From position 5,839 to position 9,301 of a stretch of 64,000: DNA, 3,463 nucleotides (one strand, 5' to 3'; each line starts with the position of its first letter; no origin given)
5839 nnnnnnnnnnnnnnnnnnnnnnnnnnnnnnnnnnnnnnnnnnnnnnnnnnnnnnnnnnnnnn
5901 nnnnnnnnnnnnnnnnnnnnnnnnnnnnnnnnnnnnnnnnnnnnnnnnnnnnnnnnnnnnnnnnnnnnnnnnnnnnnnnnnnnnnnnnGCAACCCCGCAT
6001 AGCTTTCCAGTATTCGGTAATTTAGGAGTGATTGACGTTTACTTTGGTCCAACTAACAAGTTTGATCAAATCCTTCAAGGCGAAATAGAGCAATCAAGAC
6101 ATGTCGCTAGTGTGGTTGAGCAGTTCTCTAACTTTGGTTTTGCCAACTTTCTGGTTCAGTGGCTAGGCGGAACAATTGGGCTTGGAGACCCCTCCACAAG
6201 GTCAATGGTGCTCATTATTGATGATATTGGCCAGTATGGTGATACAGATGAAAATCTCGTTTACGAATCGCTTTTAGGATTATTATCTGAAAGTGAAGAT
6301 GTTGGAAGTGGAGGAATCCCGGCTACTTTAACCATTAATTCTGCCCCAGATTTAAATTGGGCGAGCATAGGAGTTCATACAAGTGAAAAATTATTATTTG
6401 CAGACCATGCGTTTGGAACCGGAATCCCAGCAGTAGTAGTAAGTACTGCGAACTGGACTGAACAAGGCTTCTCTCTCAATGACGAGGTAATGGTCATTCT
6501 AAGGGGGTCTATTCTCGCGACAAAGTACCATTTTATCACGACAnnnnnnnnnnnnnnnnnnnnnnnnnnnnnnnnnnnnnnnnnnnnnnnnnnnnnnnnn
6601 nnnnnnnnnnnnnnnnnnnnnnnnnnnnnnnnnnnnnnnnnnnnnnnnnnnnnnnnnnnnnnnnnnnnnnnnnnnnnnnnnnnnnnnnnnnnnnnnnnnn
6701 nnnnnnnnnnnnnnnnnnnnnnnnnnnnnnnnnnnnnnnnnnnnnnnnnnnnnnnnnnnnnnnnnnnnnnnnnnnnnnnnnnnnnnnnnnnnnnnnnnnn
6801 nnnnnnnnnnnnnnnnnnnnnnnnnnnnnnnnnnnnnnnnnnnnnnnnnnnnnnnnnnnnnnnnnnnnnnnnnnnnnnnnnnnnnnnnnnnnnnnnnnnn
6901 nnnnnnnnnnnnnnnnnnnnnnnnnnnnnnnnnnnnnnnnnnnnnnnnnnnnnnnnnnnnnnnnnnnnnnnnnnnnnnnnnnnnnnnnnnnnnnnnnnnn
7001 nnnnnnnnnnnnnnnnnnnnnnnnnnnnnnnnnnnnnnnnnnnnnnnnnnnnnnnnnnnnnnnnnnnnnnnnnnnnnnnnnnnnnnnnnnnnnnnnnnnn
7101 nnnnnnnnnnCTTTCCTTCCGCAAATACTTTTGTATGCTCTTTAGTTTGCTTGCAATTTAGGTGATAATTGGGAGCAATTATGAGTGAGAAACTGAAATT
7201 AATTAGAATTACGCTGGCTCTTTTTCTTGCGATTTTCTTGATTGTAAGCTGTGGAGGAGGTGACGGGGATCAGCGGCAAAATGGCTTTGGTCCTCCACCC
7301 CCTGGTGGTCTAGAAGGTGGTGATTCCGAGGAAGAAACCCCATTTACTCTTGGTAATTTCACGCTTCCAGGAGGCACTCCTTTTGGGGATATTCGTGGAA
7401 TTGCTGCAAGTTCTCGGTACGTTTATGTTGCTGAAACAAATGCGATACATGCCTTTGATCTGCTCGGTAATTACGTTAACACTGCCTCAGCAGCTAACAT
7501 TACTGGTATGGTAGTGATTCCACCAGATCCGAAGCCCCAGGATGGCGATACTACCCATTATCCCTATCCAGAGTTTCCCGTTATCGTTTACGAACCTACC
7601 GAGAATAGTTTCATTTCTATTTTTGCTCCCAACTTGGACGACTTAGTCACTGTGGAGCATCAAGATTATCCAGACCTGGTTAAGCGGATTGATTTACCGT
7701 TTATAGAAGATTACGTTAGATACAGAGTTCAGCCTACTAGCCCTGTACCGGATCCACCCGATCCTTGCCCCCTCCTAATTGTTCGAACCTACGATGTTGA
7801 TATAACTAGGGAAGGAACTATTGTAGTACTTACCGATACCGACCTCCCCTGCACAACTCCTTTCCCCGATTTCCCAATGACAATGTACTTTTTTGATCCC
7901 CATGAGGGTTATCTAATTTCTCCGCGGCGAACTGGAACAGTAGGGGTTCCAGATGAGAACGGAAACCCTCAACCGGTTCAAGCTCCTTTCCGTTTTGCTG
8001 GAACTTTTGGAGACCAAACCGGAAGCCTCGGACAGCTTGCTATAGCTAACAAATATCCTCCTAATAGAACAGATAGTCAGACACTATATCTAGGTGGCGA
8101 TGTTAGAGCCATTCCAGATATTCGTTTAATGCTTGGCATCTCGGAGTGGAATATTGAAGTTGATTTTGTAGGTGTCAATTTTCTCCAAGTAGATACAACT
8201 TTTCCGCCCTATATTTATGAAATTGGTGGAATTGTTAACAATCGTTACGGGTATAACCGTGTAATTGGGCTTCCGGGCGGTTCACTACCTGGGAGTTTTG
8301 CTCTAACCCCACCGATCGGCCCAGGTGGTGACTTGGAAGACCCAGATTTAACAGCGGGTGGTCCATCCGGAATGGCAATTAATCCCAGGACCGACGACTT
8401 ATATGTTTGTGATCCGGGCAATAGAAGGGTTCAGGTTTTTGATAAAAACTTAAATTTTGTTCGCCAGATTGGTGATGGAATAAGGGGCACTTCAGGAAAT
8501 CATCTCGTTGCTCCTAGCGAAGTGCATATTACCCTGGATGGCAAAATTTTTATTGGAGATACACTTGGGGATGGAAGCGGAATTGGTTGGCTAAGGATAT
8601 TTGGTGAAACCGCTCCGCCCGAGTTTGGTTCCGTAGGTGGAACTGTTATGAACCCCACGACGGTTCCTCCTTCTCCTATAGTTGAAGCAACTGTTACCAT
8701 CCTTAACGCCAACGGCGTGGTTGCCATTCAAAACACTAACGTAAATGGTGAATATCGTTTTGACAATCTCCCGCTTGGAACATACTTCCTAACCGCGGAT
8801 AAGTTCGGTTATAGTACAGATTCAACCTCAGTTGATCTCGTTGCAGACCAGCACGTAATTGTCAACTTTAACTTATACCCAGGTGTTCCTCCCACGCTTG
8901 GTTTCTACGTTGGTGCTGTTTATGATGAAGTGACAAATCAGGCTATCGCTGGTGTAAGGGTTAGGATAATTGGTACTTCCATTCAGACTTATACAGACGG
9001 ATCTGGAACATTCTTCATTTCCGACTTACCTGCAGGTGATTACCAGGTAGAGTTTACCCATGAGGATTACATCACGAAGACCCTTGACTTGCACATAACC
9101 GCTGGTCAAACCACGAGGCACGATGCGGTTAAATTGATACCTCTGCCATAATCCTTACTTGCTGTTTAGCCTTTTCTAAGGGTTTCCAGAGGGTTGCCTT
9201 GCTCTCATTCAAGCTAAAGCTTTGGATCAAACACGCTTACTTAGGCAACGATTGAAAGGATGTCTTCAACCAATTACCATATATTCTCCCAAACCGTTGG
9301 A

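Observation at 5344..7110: Lipoprotein with a double PLD fold in which both HKD motifs are altered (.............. and a fully degenerate second motif)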

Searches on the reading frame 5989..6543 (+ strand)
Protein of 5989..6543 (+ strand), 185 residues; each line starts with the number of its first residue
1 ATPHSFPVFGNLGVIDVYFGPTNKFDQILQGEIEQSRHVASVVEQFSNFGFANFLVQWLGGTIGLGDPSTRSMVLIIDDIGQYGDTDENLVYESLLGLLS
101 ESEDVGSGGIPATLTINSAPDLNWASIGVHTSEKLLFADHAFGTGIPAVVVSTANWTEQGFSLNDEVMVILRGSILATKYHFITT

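Call 77: search_protein_families(library=pfam, proteins=[window:5989-6543:+], max_evalue=10)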
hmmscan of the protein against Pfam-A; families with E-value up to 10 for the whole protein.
window:5989-6543:+ (185 aa): 1 family
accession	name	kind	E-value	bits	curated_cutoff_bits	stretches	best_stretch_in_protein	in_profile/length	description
PF13091.12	PLDc_2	-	0.00017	21.8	27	1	134-180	84-124/132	PLD-like domain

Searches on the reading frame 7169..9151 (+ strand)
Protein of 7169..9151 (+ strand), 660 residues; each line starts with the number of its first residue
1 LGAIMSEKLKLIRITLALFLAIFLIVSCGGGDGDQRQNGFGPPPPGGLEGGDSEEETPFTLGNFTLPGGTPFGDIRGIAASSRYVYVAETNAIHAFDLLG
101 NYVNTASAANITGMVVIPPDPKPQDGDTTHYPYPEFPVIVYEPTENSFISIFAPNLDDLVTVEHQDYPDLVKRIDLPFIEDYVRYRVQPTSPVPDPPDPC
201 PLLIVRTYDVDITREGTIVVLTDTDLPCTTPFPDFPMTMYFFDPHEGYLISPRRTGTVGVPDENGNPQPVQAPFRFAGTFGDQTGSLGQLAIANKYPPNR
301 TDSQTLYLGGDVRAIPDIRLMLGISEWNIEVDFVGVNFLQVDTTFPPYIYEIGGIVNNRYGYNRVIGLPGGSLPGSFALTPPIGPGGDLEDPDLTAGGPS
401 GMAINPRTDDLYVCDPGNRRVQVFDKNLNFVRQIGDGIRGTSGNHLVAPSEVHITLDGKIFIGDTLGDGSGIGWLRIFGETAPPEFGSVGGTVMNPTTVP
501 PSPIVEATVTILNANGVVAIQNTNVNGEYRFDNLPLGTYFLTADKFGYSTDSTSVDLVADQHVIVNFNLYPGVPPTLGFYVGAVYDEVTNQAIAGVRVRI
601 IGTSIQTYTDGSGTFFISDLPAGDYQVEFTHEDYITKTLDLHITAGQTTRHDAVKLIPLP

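Call 3: search_protein_families(library=pfam, proteins=[window:7169-9151:+], max_evalue=1)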
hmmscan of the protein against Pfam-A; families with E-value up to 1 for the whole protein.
window:7169-9151:+ (660 aa): 12 families
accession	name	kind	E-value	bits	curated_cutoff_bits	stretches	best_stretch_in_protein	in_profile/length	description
PF13620.12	CarboxypepD_reg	-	2.1e-26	92.5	32.3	2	582-653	4-79/82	Carboxypeptidase regulatory-like domain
PF13715.12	CarbopepD_reg_2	-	2.4e-19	69.6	32.2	2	582-649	3-70/88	CarboxypepD_reg-like domain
PF17210.9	SdrD_B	-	1.2e-09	38.7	29.7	2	503-553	23-73/112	SdrD B-like domain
PF09430.16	EMC7_beta-sandw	-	5e-09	36.8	26.6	1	590-655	4-71/122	ER membrane protein complex subunit 7, beta-sandwich domain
PF17802.7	SpaA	-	1.5e-07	31.9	23.1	2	503-558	15-75/91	Prealbumin-like fold domain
PF23193.1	NOMO_3rd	-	1.6e-05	25.4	27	1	504-556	45-94/120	NOMO third transthyretin-like domain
PF01436.27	NHL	-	6.2e-05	23.3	20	1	398-424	3-28/28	NHL repeat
PF08308.17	PEGA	-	0.00023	21.4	20.8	1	532-570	30-68/71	PEGA domain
PF14686.12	fn3_3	-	0.0014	18.8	24.4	1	607-650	29-74/75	Polysaccharide lyase family 4, domain II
PF18962.6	Por_Secre_tail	-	0.0048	17.6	27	0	506-544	21-63/75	Secretion system C-terminal sorting domain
PF11974.14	bMG3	-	0.19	12.1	34.9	0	503-557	27-85/103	Bacterial alpha-2-macroglobulin MG3 domain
PF11589.14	DUF3244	-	0.22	11.9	25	0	612-634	66-88/96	Domain of unknown function (DUF3244)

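Call 4: search_protein_families(library=ncbifam, proteins=[window:7169-9151:+], max_evalue=1)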
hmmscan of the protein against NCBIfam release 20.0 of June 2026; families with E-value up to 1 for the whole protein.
window:7169-9151:+ (660 aa): 7 families
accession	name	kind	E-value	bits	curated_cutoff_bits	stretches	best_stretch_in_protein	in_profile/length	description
NF052345.1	S_layer_anammox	exception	3.8e-14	51.1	1400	1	481-650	1307-1479/1596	Kustd1514 family S-layer glycoprotein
NF035926.1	scyF_NHL_VPEP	equivalog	1e-07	31.4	350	1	399-464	104-169/376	scytonemin biosynthesis PEP-CTERM protein ScyF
NF012181.0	MSCRAMM_SdrD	exception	0.00013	19.5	2500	2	504-545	1037-1079/1379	MSCRAMM family adhesin SdrD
TIGR04183.1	Por_Secre_tail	domain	0.0041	17.1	23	1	499-542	13-57/72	T9SS type A sorting domain-containing protein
NF000535.3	MSCRAMM_SdrC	exception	0.014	13.4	1700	1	505-545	632-673/963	MSCRAMM family adhesin SdrC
NF058595.1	invert_tail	domain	0.093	13.1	37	1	11-40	55-84/113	lipo-invert putative C-terminal anchoring domain-containing protein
TIGR04056.1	OMP_RagA_SusC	subfamily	0.3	9.3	368.25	1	582-637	5-57/981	SusC/RagA family TonB-linked outer membrane protein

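Call 52: find_homologous_proteins(query=window:7181-9151:+, max_evalue=0.00001)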
Query window:7181-9151:+ (656 aa): 47 proteins with E <= 0.00001 among 8000 candidates.
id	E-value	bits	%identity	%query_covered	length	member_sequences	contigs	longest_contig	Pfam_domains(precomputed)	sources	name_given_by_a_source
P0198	0.0e+0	1506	100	100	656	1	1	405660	PF13715.13,PF17802.8,PF23193.2,PF13620.13,PF09430.17,PF22904.4,PF17210.10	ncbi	-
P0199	0.0e+0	1171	78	96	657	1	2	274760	PF13715.13,PF14686.13,PF13620.13,PF09430.17,PF22904.4,PF17210.10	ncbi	-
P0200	0.0e+0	1078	75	97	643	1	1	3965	PF13715.13,PF08308.18,PF13620.13,PF01436.28,PF09430.17,PF22904.4,PF17210.10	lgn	-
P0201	0.0e+0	1051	74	93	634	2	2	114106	PF13715.13,PF08308.18,PF17802.8,PF13620.13,PF09430.17,PF22904.4,PF17210.10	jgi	-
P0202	1.2e-272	925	68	92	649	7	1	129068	PF13715.13,PF13620.13,PF22904.4,PF17210.10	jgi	-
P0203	7.0e-237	807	60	94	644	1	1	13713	PF13715.13,PF13620.13,PF22904.4,PF17210.10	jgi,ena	-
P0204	9.6e-232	790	59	93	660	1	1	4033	PF13715.13,PF13620.13,PF22904.4,PF17210.10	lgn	-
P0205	1.7e-204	700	52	99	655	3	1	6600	PF13715.13,PF14686.13,PF08308.18,PF17802.8,PF13620.13,PF01436.28,PF22904.4,PF17210.10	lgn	-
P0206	4.2e-197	675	51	98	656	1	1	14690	PF13715.13,PF14686.13,PF08308.18,PF17802.8,PF13620.13,PF01436.28,PF22904.4,PF17210.10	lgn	-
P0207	2.8e-196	673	51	95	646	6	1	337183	PF13715.13,PF14686.13,PF17802.8,PF23193.2,PF13620.13,PF01436.28,PF22904.4,PF17210.10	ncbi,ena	-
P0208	3.9e-195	669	52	95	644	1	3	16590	PF13715.13,PF17802.8,PF13620.13,PF22904.4,PF17210.10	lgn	-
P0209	4.5e-194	665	50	100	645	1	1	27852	PF13715.13,PF14686.13,PF17802.8,PF13620.13,PF22904.4,PF17210.10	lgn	-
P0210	4.5e-190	652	50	99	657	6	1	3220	PF13715.13,PF08308.18,PF17802.8,PF13620.13,PF22904.4,PF17210.10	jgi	-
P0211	1.6e-186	640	50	96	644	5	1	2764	PF13715.13,PF17802.8,PF23193.2,PF13620.13,PF22904.4,PF17210.10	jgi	jgi:hypothetical protein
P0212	1.5e-185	637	51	93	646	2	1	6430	PF13715.13,PF17802.8,PF13620.13,PF22904.4,PF17210.10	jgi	-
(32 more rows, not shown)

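Call 58: search_protein_families(library=padloc, proteins=[window:7181-9151:+], max_evalue=0.01)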
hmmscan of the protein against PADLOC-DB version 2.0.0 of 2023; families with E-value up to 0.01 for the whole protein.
window:7181-9151:+ (656 aa): 0 families

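Call 63: predict_structure(alignment_id=A2)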
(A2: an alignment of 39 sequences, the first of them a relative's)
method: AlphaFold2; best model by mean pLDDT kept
length: 656 residues; sequences in the alignment: 39
mean_pLDDT: 83.9   pTM: 0.65
mean pLDDT of the five models: 83.9, 83.7, 82.5, 81.4, 81.1
residues with pLDDT >= 90: 330; 70-90: 230; 50-70: 34; < 50: 62
segments of 3 or more residues with pLDDT < 50: 23-53, 55-57, 159-165, 312-317, 319-325, 477-479, 569-572
pLDDT, mean of each block of 10 residues (from residue 1): 75 78 41 37 36 53 87 92 94 88 92 86 77 95 92 61 61 94 92 91 96 96 91 95 93 87 90 90 91 83 78 48 62 93 91 84 87 89 88 89 94 95 92 85 94 90 83 66 87 87 89 82 90 89 88 86 77 81 95 93 95 89 97 93 88 94
secondary structure, 60 per line:
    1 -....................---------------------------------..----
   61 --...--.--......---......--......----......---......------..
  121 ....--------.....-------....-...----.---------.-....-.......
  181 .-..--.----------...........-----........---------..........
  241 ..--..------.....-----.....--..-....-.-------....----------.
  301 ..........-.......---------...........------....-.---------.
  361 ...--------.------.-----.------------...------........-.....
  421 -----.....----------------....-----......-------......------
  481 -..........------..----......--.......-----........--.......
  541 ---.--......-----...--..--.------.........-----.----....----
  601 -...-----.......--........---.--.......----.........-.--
elements in order: H2-21 E71-76 E80-85 E88-93 E98-103 E107-112 H119-124 E133-137 E145-148 E169-172 H175-181 E198-208 E214-221 E231-239 E253-257 E263-267 H273-276 E286-289 E300-307 H312-318 E328-338 E345-348 E360-363 E398-400 E407-411 E416-420 E426-430 E447-450 E456-461 E469-474 E482-491 E504-509 E512-518 E524-531 E534-540 E547-552 E558-560 E574-582 E593-596 E602-604 E610-616 E619-626 E633-639 E644-652

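Call 72: search_solved_structures(query=A2, max_evalue=0.01, show_alignments=0)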
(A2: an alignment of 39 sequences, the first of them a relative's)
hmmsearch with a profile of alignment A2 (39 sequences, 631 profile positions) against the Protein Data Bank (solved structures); distinct sequences matched with E-value up to 0.01: 76 (the best 60 are shown).
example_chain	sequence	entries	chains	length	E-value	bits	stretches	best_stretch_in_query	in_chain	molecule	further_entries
6d69_A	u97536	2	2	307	1.9e-25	92.7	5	376-447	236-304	NHL Repeat Region of D. melanogaster Thin | Thin, isoform D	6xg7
7qrx_A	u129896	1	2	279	1.2e-22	83.4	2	376-442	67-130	E3 ubiquitin-protein ligase TRIM71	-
9jur_A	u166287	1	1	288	1.4e-22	83.2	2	376-442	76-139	E3 ubiquitin-protein ligase TRIM71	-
6fpt_A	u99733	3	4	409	1.6e-22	83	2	376-442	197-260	E3 ubiquitin-protein ligase TRIM71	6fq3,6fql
8j72_A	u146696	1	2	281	9.1e-22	80.5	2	376-442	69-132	E3 ubiquitin-protein ligase TRIM71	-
7qrw_A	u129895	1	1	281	1.8e-21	79.5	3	386-443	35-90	Isoform 4 of Tripartite motif-containing protein 3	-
7b2r_A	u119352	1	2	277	9.6e-21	77.1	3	379-442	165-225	Tripartite motif-containing protein 2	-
7b96_A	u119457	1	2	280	1.1e-20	76.9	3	385-443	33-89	Isoform 2 of Tripartite motif-containing protein 2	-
7qrv_A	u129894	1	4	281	1.1e-20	76.9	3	385-443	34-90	Tripartite motif-containing protein 2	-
6qsd_A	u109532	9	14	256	7.2e-18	67.6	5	376-451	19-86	Pizza6S | Pizza6-S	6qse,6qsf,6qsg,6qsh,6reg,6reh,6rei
6f0t_A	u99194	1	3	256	8.2e-18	67.4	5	376-451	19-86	Pizza6-SFW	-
6f0s_A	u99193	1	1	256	1.2e-16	63.6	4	376-451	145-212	Pizza6-SYW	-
7zpw_A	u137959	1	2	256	2.3e-16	62.6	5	376-451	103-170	Pizza6-TSK-TSH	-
7zqg_A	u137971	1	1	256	2.4e-16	62.6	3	376-451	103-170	Pizza6-KSH-TSH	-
7zq2_A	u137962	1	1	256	4.3e-16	61.7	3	376-451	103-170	Pizza6-RSH-TSH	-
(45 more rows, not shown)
